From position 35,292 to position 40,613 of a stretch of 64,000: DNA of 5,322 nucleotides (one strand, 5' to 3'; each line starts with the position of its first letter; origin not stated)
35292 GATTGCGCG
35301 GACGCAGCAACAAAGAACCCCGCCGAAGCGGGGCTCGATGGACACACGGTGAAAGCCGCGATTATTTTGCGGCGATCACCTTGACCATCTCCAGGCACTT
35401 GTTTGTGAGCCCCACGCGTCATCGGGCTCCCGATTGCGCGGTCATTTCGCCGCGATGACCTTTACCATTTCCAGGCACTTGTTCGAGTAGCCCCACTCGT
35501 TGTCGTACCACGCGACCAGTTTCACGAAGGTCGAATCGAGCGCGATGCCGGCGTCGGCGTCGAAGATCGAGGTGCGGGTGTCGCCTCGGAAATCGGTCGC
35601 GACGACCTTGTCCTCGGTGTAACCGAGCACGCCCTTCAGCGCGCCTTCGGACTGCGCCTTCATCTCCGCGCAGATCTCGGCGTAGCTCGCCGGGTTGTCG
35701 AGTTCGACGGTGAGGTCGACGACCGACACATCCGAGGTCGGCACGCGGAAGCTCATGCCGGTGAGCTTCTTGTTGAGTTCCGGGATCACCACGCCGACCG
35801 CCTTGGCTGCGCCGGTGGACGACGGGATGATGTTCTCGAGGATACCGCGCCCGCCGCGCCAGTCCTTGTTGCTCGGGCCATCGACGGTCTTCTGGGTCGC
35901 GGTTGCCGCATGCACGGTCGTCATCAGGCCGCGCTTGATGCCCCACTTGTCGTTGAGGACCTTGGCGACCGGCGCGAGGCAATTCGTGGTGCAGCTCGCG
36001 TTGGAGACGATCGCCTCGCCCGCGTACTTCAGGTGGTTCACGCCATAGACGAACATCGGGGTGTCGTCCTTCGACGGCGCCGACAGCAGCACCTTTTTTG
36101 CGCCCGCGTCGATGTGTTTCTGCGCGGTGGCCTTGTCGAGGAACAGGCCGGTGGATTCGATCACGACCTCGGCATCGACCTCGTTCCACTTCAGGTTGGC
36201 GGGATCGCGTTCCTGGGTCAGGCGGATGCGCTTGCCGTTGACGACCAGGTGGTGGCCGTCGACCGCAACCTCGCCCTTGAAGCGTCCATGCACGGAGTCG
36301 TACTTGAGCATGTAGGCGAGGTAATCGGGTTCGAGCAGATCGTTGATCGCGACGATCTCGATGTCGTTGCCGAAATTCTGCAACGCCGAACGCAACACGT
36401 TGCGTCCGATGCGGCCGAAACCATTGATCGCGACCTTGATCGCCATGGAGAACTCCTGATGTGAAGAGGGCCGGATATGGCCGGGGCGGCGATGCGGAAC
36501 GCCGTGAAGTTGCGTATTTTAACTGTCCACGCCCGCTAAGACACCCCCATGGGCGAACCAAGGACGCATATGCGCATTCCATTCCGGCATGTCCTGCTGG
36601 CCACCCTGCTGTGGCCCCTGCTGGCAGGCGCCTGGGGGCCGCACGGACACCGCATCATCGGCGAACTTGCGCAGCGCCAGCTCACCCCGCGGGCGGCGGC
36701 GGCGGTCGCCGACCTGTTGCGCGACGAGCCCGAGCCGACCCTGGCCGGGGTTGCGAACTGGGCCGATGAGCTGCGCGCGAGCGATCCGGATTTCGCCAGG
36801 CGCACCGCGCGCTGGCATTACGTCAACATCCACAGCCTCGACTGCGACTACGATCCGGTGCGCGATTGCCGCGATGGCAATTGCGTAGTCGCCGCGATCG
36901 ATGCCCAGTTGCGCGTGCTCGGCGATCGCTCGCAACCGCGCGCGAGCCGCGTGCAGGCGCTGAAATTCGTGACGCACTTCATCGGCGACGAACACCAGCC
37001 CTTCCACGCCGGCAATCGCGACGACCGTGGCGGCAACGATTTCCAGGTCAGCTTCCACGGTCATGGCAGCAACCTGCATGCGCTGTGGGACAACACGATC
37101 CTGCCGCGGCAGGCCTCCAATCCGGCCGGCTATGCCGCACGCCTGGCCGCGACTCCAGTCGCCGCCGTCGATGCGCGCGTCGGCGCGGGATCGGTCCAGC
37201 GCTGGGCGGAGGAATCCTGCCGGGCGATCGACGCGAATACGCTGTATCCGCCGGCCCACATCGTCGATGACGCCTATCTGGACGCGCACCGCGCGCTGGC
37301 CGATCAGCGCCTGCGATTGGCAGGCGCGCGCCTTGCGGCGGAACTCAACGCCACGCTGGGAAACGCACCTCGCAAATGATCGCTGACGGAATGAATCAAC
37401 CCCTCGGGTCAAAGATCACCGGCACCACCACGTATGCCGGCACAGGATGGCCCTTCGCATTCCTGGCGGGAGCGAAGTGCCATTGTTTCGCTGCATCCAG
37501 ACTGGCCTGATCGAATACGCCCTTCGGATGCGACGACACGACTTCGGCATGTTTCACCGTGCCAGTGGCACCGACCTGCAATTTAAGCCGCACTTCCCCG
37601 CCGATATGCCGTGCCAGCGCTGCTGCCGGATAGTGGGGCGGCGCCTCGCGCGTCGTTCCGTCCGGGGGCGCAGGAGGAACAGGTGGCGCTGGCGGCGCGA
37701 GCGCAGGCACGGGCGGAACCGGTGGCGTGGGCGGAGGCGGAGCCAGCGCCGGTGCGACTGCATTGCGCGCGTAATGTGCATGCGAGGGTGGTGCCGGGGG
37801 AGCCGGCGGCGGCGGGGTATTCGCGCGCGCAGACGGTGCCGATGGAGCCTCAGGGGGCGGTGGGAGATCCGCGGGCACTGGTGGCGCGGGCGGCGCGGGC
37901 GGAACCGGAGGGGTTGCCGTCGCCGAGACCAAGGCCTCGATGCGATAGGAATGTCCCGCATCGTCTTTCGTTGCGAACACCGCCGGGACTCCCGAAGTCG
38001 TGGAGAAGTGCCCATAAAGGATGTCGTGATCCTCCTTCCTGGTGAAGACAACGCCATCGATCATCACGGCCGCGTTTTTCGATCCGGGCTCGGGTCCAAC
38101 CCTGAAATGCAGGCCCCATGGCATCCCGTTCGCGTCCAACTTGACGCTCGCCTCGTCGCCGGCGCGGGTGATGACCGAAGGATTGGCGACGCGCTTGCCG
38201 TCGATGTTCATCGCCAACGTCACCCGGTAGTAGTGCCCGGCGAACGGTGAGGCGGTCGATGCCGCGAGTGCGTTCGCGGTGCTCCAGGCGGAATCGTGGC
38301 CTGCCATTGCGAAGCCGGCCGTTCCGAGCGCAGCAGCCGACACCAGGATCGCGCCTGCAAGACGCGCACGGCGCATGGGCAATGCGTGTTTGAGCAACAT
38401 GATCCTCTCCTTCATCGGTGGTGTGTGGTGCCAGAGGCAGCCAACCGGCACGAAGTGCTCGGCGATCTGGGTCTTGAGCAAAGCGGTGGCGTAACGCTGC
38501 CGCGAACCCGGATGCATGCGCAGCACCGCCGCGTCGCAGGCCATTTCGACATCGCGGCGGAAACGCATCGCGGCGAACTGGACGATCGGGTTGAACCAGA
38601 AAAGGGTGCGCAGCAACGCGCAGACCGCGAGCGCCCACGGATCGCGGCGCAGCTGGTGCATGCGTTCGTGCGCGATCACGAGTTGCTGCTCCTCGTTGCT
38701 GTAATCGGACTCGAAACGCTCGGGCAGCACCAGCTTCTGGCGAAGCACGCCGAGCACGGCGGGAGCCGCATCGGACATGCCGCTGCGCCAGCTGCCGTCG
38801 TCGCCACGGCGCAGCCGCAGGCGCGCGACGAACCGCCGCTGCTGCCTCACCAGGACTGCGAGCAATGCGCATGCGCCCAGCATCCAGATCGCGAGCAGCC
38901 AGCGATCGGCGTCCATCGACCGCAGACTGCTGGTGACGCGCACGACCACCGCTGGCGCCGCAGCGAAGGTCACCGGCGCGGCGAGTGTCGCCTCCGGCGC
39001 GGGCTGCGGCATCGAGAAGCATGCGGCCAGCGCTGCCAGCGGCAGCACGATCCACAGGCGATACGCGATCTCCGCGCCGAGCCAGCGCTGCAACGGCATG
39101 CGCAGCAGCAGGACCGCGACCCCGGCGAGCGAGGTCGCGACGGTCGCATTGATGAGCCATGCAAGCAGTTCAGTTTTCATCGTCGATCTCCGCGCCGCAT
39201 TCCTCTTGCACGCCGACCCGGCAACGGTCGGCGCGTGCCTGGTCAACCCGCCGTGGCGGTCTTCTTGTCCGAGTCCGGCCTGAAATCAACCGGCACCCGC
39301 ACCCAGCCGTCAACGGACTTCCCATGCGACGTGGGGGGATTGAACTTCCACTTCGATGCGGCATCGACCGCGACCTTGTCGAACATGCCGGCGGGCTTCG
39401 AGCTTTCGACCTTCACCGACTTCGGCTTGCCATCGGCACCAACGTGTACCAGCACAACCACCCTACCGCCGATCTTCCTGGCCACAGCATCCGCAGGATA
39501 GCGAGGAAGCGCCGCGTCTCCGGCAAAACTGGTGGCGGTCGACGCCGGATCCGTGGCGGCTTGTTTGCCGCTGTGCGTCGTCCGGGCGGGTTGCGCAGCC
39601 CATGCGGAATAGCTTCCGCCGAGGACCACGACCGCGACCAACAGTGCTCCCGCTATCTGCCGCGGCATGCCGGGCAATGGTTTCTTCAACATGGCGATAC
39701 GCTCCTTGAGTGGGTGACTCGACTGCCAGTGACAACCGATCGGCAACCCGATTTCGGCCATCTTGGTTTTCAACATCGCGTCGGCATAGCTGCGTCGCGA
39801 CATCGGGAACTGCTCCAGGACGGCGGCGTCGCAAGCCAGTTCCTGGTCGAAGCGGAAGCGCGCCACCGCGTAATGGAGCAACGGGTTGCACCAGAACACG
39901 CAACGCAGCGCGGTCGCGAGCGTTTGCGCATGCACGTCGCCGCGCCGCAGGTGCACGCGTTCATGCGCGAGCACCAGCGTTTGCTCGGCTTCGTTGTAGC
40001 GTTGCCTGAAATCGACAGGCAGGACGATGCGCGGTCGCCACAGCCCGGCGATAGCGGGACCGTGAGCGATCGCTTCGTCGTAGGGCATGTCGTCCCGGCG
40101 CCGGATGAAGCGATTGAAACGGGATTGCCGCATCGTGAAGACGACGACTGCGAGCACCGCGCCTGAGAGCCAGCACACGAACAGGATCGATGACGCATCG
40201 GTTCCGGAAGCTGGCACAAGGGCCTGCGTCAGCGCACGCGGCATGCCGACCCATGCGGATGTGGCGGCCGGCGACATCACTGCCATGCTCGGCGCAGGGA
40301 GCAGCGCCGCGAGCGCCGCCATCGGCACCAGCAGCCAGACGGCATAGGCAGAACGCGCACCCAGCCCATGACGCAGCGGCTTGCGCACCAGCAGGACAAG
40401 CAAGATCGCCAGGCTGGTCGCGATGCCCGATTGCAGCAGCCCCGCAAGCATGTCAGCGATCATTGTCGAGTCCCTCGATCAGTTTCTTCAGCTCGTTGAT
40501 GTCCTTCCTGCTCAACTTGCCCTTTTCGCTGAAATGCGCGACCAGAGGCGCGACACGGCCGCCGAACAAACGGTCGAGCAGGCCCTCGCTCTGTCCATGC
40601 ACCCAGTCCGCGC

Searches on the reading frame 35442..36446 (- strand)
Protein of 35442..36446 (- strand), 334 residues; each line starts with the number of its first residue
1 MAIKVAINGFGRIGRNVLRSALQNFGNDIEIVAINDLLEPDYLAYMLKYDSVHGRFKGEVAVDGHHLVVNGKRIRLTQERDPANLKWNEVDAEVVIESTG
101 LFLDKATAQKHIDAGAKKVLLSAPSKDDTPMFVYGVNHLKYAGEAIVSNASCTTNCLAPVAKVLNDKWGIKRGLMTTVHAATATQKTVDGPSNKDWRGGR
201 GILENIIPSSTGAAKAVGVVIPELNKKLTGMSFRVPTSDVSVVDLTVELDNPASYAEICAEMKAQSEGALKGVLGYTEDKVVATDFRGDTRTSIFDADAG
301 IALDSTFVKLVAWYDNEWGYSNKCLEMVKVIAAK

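Call 76: search_protein_families(library=pfam, proteins=[window:35442-36446:-], max_evalue=0.00001)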
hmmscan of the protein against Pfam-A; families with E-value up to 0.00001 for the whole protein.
window:35442-36446:- (334 aa): 2 families
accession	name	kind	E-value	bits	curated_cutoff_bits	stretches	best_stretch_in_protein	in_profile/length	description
PF02800.25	Gp_dh_C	-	5.5e-66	221.4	24.4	1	157-314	1-158/158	Glyceraldehyde 3-phosphate dehydrogenase, C-terminal domain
PF00044.30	Gp_dh_N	-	8.1e-40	135.6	31.7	1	3-104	1-100/101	Glyceraldehyde 3-phosphate dehydrogenase, NAD binding domain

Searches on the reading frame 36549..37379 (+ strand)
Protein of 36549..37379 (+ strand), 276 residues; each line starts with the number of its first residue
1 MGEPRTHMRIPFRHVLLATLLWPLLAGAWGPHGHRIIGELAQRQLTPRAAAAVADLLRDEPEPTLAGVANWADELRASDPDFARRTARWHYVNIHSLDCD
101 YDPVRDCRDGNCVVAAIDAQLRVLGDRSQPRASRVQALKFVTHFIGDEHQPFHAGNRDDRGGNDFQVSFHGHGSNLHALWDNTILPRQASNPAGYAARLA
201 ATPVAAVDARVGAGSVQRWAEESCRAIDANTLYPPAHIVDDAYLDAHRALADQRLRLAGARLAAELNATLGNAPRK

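Call 77: search_protein_families(library=pfam, proteins=[window:36549-37379:+], max_evalue=0.00001)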
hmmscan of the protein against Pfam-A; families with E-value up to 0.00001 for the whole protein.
window:36549-37379:+ (276 aa): 1 family
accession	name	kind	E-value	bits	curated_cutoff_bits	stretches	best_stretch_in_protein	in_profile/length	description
PF02265.22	S1-P1_nuclease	-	1.3e-56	192.8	29.5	1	29-270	1-257/258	S1/P1 Nuclease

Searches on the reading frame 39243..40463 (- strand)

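Call 77: search_protein_families(library=pfam, proteins=[window:39243-40463:-], max_evalue=0.00001)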
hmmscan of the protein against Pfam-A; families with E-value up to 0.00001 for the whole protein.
window:39243-40463:- (406 aa): 2 families
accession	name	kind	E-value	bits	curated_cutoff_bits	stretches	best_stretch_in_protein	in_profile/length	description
PF05569.17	Peptidase_M56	-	9.1e-61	206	31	1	9-259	3-296/296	BlaR1 peptidase M56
PF03544.19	TonB_C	-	2.9e-20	72.9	24.6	1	320-395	3-78/79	Gram-negative bacterial TonB protein C-terminal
